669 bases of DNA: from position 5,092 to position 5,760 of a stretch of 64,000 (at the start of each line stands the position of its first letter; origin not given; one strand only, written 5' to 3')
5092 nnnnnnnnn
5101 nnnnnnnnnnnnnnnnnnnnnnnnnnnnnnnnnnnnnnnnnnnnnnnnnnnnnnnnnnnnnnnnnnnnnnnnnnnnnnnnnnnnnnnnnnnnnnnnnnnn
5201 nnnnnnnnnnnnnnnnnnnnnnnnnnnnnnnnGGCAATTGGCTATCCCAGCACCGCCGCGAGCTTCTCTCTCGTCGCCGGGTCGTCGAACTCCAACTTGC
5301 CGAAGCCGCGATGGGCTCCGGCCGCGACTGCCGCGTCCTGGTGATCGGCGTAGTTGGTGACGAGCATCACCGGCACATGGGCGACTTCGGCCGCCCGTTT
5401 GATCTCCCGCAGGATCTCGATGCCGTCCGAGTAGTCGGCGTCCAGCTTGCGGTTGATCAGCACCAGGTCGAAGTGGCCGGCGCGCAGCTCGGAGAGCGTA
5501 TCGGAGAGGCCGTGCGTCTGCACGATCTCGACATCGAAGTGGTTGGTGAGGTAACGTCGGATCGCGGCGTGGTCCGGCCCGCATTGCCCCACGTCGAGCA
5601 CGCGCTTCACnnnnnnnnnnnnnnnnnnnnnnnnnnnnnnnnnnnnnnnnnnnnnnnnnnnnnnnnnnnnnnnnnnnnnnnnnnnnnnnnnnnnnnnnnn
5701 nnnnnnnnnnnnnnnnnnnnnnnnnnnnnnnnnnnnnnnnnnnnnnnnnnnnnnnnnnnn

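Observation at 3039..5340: ECF sigma/anti-sigma cassette flanked by ~95-bp direct repeats derived from the receiver gene 3' end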

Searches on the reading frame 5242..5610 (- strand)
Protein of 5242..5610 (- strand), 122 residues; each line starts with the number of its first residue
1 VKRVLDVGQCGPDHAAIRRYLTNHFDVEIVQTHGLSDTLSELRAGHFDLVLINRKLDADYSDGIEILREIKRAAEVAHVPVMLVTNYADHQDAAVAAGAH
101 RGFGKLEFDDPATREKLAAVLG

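Call 5: search_protein_families(library=pfam, proteins=[window:5242-5610:-], max_evalue=0.01)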
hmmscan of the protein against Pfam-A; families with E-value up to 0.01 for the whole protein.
window:5242-5610:- (122 aa): 1 family
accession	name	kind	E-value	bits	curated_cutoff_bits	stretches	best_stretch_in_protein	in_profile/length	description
PF00072.30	Response_reg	-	9.8e-09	35.8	30.2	1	15-97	8-89/111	Response regulator receiver domain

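Call 7: find_encoding_contigs(protein=window:5242-5610:-, flank=10000, max_places=10)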
Protein window:5242-5610:- (122 aa): 2 contigs read that carry it; 1 place shown.
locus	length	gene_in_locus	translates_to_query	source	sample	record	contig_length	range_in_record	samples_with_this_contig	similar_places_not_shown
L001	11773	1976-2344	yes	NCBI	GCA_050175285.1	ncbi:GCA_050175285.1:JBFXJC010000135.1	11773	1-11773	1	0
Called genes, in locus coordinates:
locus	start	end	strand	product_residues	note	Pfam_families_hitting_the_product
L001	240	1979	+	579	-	PF13360:PQQ_2, PF13570:Beta-prop_ACSF4 (weak)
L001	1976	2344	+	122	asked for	PF00072:Response_reg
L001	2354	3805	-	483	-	-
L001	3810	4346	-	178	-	PF04542:Sigma70_r2, PF08281:Sigma70_r4_2, PF04545:Sigma70_r4 (weak)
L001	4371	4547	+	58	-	-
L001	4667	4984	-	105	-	-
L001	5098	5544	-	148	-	-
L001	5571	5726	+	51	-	-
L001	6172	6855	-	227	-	-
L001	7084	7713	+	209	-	PF07638:Sigma70_ECF, PF04542:Sigma70_r2, PF08281:Sigma70_r4_2, PF04545:Sigma70_r4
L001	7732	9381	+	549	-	PF00069:Pkinase, PF01636:APH (faint), PF07714:PK_Tyr_Ser-Thr, PF03109:ABC1 (weak)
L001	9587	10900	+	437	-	PF03349:Toluene_X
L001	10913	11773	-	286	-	PF00481:PP2C (faint), PF13672:PP2C_2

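Call 29: find_homologous_proteins(query=window:5242-5610:-, max_evalue=1e-20)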
Query window:5242-5610:- (122 aa): 1544 proteins with E <= 1e-20 among 1661 candidates; the best 120 are listed.
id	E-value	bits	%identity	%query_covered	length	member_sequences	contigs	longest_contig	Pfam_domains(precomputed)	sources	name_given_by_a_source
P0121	5.6e-74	264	100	100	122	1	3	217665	PF00072.31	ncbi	ncbi:MAG: response regulator [Pirellulales bacterium]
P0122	2.4e-70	252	93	100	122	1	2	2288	PF00072.31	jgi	jgi:CheY-like chemotaxis protein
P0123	3.8e-70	252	93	100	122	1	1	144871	PF00072.31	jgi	-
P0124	8.8e-70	250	93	100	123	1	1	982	PF00072.31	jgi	-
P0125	1.3e-69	250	93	100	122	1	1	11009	PF00072.31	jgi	jgi:DNA-binding NarL/FixJ family response regulator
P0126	1.6e-69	249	92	100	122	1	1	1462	PF00072.31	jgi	jgi:CheY-like chemotaxis protein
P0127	1.8e-69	249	92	100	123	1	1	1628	PF00072.31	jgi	jgi:DNA-binding NarL/FixJ family response regulator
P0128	3.0e-69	249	92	100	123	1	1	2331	PF00072.31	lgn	-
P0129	4.6e-69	248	93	100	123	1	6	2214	PF00072.31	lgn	-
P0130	8.8e-69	247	93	100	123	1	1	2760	PF00072.31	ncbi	-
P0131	9.8e-69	247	90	100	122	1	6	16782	PF00072.31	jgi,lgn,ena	jgi:CheY-like chemotaxis protein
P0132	1.2e-68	247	92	100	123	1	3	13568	PF00072.31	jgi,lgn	jgi:CheY-like chemotaxis protein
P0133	4.1e-68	245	91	100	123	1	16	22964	PF00072.31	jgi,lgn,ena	jgi:CheY-like chemotaxis protein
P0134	5.5e-68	245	91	100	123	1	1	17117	PF00072.31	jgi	jgi:DNA-binding NarL/FixJ family response regulator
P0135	3.0e-67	242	90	100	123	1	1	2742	PF00072.31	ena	-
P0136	8.9e-66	237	89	100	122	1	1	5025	PF00072.31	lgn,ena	-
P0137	2.1e-64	233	88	99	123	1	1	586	PF00072.31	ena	-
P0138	3.9e-64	232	91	95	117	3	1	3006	PF00072.31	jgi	jgi:CheY-like chemotaxis protein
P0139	5.5e-64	232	87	100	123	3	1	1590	PF00072.31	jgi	jgi:DNA-binding NarL/FixJ family response regulator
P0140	1.7e-63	230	83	99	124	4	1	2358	PF00072.31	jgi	jgi:two-component system, chemotaxis family, chemotaxis protein CheY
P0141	5.0e-63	229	86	99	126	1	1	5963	PF00072.31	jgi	jgi:CheY-like chemotaxis protein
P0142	5.3e-63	228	88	99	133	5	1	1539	PF00072.31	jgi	jgi:two-component system chemotaxis response regulator CheY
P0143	3.8e-62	226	84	99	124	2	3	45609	PF00072.31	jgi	jgi:DNA-binding response OmpR family regulator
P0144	1.0e-61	224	83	99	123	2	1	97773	PF00072.31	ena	-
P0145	1.5e-60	221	84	99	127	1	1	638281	PF00072.31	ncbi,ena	-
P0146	3.6e-60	219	83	98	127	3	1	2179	PF00072.31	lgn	-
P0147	8.7e-60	218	80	100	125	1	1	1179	PF00072.31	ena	-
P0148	1.4e-59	217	81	99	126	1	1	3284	PF00072.31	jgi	jgi:two-component system chemotaxis response regulator CheY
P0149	2.2e-59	217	83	99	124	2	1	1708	PF00072.31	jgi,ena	jgi:two-component system chemotaxis response regulator CheY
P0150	2.4e-59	217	80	100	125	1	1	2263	PF00072.31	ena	-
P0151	2.6e-59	217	79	99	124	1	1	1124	PF00072.31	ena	-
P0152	5.5e-59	216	82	99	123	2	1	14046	PF00072.31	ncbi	-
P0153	5.9e-59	215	82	99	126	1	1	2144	PF00072.31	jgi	jgi:two-component system chemotaxis response regulator CheY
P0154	8.1e-59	215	80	99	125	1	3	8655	PF00072.31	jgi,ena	-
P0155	1.9e-58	214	83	99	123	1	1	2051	PF00072.31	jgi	jgi:two-component system, chemotaxis family, chemotaxis protein CheY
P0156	7.1e-58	212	79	99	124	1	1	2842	PF00072.31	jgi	jgi:CheY-like chemotaxis protein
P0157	9.1e-58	212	81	99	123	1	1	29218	PF00072.31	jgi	jgi:two-component system, chemotaxis family, chemotaxis protein CheY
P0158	1.1e-57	211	80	99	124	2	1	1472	PF00072.31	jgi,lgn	jgi:two-component system chemotaxis response regulator CheY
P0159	3.6e-57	210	81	99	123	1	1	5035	PF00072.31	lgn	-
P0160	3.8e-57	210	80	99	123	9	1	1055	PF00072.31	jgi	-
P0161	4.3e-57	209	79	99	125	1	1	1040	PF00072.31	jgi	jgi:two-component system, chemotaxis family, chemotaxis protein CheY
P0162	4.5e-57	209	77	99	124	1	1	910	PF00072.31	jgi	jgi:DNA-binding NarL/FixJ family response regulator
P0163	2.5e-56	207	79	99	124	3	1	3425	PF00072.31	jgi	jgi:two-component system chemotaxis response regulator CheY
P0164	1.5e-55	204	77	99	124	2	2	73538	PF00072.31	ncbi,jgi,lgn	-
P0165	2.4e-55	204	75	99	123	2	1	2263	PF00072.31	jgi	jgi:CheY-like chemotaxis protein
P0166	4.7e-55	203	77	99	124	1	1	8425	PF00072.31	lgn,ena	-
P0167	4.8e-55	203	80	98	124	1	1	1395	PF00072.31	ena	-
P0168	6.0e-55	203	81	98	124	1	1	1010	PF00072.31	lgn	-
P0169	1.3e-54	201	77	99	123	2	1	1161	PF00072.31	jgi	jgi:DNA-binding NarL/FixJ family response regulator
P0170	2.0e-54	201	78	98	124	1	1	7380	PF00072.31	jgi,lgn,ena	-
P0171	2.2e-54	201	74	99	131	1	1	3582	PF00072.31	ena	-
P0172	2.7e-54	200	78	99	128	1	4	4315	PF00072.31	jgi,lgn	-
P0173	6.1e-54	199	76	99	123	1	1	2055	PF00072.31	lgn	-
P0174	9.5e-54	199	77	99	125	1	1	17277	PF00072.31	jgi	jgi:two-component system, chemotaxis family, chemotaxis protein CheY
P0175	9.7e-54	199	75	99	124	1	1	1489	PF00072.31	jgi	jgi:two-component system chemotaxis response regulator CheY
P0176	1.6e-53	198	75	98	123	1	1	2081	PF00072.31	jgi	jgi:CheY-like chemotaxis protein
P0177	2.5e-53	197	77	99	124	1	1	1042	PF00072.31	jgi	jgi:two-component system, chemotaxis family, chemotaxis protein CheY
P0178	2.6e-53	197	74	99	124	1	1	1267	PF00072.31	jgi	jgi:CheY-like chemotaxis protein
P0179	5.4e-53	196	77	99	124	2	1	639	PF00072.31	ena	-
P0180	6.4e-53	196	77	99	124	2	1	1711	PF00072.31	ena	-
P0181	6.9e-53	196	73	99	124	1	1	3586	PF00072.31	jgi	jgi:CheY-like chemotaxis protein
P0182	1.2e-52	195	74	98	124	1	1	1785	PF00072.31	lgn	-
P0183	1.3e-52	195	75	99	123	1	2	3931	PF00072.31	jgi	jgi:two-component system chemotaxis response regulator CheY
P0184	2.1e-52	194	76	99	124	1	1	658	PF00072.31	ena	-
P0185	2.4e-52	194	74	99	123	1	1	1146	PF00072.31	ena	-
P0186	2.5e-52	194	76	98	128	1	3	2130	PF00072.31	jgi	jgi:CheY-like chemotaxis protein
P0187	2.9e-52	194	74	99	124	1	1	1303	PF00072.31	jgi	jgi:two-component system, chemotaxis family, chemotaxis protein CheY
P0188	3.1e-52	194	74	99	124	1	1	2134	PF00072.31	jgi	jgi:CheY-like chemotaxis protein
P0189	3.1e-52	194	78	98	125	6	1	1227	PF00072.31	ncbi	-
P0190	4.1e-52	193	73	99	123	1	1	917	PF00072.31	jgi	jgi:CheY-like chemotaxis protein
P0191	4.3e-52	193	75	99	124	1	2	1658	PF00072.31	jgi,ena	-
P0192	4.4e-52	193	77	99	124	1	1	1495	PF00072.31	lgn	-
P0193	4.6e-52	193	73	99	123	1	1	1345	PF00072.31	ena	-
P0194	4.9e-52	193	73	98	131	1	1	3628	PF00072.31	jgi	jgi:CheY-like chemotaxis protein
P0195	6.7e-52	193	73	98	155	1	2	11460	PF00072.31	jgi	jgi:CheY-like chemotaxis protein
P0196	7.5e-52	193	74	98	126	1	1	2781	PF00072.31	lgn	-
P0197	9.2e-52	192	74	99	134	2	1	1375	PF00072.31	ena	-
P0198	9.3e-52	192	74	98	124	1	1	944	PF00072.31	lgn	-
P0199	1.5e-51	192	73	98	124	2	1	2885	PF00072.31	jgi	jgi:CheY-like chemotaxis protein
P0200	1.6e-51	191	72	98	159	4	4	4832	PF00072.31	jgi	jgi:two-component system chemotaxis response regulator CheY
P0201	1.7e-51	191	74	99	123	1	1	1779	PF00072.31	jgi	jgi:CheY-like chemotaxis protein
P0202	1.7e-51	191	73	99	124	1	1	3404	PF00072.31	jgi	jgi:CheY-like chemotaxis protein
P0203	1.7e-51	191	73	98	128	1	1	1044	PF00072.31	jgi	jgi:CheY-like chemotaxis protein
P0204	1.9e-51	191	72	99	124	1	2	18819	PF00072.31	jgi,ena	-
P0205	2.5e-51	191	74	99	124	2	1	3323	PF00072.31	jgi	jgi:two-component system, chemotaxis family, chemotaxis protein CheY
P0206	2.6e-51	191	73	99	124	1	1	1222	PF00072.31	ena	-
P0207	2.6e-51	191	73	99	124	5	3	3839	PF00072.31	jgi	jgi:CheY-like chemotaxis protein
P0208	2.7e-51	191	73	98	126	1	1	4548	PF00072.31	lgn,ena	-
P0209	3.0e-51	191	75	99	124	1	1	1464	PF00072.31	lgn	-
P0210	3.1e-51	191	75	95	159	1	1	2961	PF00072.31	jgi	jgi:two-component system chemotaxis response regulator CheY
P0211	3.2e-51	190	72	99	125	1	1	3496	PF00072.31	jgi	jgi:CheY-like chemotaxis protein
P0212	3.4e-51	190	72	99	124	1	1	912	PF00072.31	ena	-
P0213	3.8e-51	190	72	99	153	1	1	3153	PF00072.31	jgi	jgi:CheY-like chemotaxis protein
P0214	4.5e-51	190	73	98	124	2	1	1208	PF00072.31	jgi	jgi:CheY-like chemotaxis protein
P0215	4.6e-51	190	73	98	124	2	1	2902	PF00072.31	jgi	jgi:CheY-like chemotaxis protein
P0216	4.6e-51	190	71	99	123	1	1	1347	PF00072.31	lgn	-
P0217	4.7e-51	190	74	99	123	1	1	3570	PF00072.31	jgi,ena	-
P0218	4.8e-51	190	72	99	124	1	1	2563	PF00072.31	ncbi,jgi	-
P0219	5.8e-51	190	74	99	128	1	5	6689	PF00072.31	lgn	-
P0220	6.0e-51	190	73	98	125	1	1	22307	PF00072.31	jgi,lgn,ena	-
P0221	6.1e-51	190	75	98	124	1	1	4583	PF00072.31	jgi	jgi:two-component system chemotaxis response regulator CheY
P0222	6.5e-51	190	71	98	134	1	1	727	PF00072.31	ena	-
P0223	7.2e-51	189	72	99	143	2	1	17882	PF00072.31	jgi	jgi:two-component system chemotaxis response regulator CheY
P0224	7.7e-51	189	73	99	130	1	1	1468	PF00072.31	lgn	-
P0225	8.9e-51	189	73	98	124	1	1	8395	PF00072.31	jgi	jgi:CheY-like chemotaxis protein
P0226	1.1e-50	189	73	98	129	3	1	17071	PF00072.31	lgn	-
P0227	1.1e-50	189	70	99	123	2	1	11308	PF00072.31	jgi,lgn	-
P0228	1.2e-50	189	74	98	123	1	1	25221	PF00072.31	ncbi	-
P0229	1.2e-50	189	70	98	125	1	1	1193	PF00072.31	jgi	jgi:two-component system, chemotaxis family, chemotaxis protein CheY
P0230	1.2e-50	189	72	99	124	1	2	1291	PF00072.31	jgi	jgi:two-component system chemotaxis response regulator CheY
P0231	1.3e-50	189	72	99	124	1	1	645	PF00072.31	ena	-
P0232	1.4e-50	188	72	99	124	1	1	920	PF00072.31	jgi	jgi:CheY-like chemotaxis protein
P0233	1.7e-50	188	73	99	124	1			PF00072.31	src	-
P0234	1.7e-50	188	70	99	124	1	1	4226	PF00072.31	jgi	jgi:CheY-like chemotaxis protein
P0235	1.8e-50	188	74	99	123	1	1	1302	PF00072.31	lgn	-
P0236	1.9e-50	188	74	98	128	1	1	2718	PF00072.31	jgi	jgi:two-component system, chemotaxis family, chemotaxis protein CheY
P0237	2.4e-50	188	72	98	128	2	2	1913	PF00072.31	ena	-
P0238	2.6e-50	188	74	98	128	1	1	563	PF00072.31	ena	-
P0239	3.1e-50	187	73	95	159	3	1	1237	PF00072.31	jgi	jgi:CheY-like chemotaxis protein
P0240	3.1e-50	187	72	98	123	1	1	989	PF00072.31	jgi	jgi:CheY-like chemotaxis protein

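Call 30: find_encoding_contigs(protein=P0123, flank=6000, max_places=2)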
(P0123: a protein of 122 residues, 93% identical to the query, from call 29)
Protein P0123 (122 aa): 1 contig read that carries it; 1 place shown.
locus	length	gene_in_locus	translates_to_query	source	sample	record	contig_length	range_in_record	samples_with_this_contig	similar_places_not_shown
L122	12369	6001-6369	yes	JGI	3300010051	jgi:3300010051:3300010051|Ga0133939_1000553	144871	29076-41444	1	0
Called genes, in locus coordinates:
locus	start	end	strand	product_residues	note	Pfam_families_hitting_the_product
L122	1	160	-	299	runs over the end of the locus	-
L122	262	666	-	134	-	-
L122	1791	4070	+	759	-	PF01011:PQQ (faint), PF13570:Beta-prop_ACSF4 (faint), PF13360:PQQ_2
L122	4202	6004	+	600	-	PF13360:PQQ_2, PF13570:Beta-prop_ACSF4 (weak)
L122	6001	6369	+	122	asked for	PF00072:Response_reg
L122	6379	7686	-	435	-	-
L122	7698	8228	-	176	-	PF04542:Sigma70_r2, PF08281:Sigma70_r4_2, PF04545:Sigma70_r4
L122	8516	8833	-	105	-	-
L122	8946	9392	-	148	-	-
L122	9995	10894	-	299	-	PF13672:PP2C_2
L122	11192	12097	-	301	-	PF03104:DNA_pol_B_exo1 (weak), PF13482:RNase_H_2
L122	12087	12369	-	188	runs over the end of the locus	-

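Call 31: find_encoding_contigs(protein=P0133, flank=6000, max_places=3)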
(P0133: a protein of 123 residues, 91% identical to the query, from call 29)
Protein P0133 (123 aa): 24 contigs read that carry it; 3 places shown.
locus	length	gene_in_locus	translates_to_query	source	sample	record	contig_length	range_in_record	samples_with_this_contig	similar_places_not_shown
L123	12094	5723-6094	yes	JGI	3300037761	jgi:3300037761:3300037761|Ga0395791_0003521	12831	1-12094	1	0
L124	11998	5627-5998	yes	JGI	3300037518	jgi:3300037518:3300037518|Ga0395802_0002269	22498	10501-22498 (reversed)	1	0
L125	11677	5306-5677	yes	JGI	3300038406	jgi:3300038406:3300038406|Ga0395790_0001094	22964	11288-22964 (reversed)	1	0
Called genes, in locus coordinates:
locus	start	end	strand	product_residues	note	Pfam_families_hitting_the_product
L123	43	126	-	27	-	-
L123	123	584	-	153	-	-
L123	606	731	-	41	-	-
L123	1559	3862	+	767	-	PF01011:PQQ (faint), PF13360:PQQ_2, PF13570:Beta-prop_ACSF4 (weak), PF13360:PQQ_2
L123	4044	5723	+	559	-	PF13360:PQQ_2, PF13570:Beta-prop_ACSF4 (weak)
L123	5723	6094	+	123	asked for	PF00072:Response_reg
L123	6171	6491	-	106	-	-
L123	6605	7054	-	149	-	-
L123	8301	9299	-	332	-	PF00072:Response_reg, PF08448:PAS_4 (weak), PF13426:PAS_9 (weak), PF00196:GerE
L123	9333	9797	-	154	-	PF00072:Response_reg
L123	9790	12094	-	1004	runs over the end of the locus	PF07494:Reg_prop (faint), PF07495:Y_Y_Y (weak), PF00512:HisKA, PF02518:HATPase_c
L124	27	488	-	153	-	-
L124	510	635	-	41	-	-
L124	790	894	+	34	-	-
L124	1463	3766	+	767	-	PF01011:PQQ (faint), PF13360:PQQ_2, PF13570:Beta-prop_ACSF4 (weak), PF13360:PQQ_2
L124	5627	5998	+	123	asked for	PF00072:Response_reg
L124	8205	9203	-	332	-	PF00072:Response_reg, PF08448:PAS_4 (weak), PF13426:PAS_9 (weak), PF00196:GerE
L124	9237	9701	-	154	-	PF00072:Response_reg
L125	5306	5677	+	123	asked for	PF00072:Response_reg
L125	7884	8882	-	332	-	PF00072:Response_reg, PF08448:PAS_4 (weak), PF13426:PAS_9 (weak), PF00196:GerE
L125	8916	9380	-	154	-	PF00072:Response_reg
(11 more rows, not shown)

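Call 32: find_encoding_contigs(protein=P0131, flank=6000, max_places=3)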
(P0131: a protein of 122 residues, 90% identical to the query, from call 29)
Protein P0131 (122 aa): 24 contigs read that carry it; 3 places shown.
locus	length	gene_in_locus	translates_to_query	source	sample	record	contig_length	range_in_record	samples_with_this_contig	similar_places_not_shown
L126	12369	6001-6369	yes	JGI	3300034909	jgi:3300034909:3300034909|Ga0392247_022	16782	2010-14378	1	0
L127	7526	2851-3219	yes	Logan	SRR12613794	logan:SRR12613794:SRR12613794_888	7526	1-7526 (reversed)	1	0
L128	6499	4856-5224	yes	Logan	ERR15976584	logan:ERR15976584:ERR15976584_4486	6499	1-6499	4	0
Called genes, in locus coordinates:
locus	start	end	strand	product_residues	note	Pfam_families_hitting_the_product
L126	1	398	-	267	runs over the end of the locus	-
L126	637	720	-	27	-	-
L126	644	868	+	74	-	-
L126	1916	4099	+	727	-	PF01011:PQQ (weak), PF13570:Beta-prop_ACSF4 (faint), PF13360:PQQ_2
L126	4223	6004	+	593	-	PF13360:PQQ_2, PF13570:Beta-prop_ACSF4 (weak)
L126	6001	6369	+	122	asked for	PF00072:Response_reg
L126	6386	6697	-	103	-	-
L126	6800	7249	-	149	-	-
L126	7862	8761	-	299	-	PF13672:PP2C_2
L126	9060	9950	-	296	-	PF13482:RNase_H_2, PF10108:DNA_pol_B_exo2 (weak)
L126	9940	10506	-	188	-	-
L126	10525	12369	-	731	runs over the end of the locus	PF00270:DEAD, PF00271:Helicase_C, PF22982:WHD_HRQ1 (weak), PF09369:MZB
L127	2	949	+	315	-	?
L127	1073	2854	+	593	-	PF13360:PQQ_2, PF13570:Beta-prop_ACSF4 (weak)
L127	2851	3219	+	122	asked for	PF00072:Response_reg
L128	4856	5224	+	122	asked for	PF00072:Response_reg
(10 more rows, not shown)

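Call 37: find_encoding_contigs(protein=P0128, flank=3000, max_places=3)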
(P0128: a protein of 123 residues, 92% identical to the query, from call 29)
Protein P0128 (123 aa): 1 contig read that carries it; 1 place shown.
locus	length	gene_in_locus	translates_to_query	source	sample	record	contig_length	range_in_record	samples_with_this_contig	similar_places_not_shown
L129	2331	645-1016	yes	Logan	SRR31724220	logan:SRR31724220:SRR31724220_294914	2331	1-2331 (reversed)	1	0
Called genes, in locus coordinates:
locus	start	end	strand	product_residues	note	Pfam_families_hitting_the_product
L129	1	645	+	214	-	?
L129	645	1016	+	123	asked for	PF00072:Response_reg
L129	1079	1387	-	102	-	-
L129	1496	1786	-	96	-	-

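Call 38: find_encoding_contigs(protein=P0127, flank=3000, max_places=3)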
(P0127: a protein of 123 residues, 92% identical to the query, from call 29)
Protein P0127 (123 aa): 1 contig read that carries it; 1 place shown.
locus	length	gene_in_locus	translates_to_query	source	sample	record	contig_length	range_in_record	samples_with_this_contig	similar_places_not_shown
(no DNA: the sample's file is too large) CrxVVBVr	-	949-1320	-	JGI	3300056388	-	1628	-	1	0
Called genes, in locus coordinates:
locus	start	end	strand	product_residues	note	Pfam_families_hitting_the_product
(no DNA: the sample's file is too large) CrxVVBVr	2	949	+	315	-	?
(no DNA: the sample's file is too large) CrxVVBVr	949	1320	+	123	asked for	PF00072:Response_reg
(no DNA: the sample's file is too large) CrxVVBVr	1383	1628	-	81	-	?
